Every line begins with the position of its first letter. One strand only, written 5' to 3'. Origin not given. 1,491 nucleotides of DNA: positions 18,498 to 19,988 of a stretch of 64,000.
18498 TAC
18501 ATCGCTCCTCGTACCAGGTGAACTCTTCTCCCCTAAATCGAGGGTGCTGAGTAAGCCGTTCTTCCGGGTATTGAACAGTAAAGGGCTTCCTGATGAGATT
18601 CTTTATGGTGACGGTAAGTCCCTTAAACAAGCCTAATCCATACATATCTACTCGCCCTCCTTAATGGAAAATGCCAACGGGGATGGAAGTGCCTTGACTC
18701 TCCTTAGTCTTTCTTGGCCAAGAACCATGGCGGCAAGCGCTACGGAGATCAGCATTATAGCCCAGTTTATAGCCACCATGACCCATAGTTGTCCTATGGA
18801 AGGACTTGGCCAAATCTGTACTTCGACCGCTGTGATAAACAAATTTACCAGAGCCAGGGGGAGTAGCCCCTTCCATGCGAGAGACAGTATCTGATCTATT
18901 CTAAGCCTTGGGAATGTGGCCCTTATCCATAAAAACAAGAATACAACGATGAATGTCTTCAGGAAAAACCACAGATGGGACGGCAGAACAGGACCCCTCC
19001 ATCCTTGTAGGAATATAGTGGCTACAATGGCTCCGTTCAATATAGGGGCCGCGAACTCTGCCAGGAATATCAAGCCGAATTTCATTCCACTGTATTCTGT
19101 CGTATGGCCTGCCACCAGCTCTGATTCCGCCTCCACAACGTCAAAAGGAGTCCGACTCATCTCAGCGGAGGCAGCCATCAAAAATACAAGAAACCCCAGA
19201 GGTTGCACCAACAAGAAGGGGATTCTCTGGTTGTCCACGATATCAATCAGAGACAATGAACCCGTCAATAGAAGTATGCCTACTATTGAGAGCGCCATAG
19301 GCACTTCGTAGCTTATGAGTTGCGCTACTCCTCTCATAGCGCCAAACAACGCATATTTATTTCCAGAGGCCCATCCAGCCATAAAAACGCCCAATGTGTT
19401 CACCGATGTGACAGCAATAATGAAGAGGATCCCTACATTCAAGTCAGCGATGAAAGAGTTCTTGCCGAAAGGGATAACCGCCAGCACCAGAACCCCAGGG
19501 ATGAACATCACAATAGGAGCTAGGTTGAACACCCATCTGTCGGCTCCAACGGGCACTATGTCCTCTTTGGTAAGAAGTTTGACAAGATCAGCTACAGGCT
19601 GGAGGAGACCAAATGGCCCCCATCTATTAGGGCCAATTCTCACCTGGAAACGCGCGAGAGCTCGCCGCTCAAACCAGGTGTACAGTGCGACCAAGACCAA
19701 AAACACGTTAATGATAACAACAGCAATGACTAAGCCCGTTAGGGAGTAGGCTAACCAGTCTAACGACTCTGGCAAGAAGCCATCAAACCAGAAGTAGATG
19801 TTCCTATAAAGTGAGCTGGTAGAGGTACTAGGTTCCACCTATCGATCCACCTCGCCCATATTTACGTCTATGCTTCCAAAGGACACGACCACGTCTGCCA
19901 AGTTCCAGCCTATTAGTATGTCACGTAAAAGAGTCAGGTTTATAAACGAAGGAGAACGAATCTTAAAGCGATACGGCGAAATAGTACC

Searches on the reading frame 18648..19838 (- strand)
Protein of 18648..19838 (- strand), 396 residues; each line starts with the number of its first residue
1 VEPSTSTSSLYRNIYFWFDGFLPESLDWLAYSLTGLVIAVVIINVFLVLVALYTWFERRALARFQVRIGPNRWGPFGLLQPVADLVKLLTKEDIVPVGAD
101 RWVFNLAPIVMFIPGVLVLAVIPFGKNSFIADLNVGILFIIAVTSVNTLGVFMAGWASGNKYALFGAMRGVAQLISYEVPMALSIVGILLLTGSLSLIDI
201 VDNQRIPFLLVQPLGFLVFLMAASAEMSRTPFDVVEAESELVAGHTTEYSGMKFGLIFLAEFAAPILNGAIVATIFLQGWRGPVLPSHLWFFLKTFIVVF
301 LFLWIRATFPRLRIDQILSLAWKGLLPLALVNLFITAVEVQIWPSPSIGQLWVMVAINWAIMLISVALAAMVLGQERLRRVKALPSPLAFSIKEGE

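Call 85: search_protein_families(library=pfam, proteins=[window:18648-19838:-], max_evalue=0.00001)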
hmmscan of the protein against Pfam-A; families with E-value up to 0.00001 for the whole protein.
window:18648-19838:- (396 aa): 1 family
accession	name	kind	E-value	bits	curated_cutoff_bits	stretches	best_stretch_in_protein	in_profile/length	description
PF00146.26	NADHdh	-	7.6e-118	393.6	27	1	39-337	3-298/298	NADH dehydrogenase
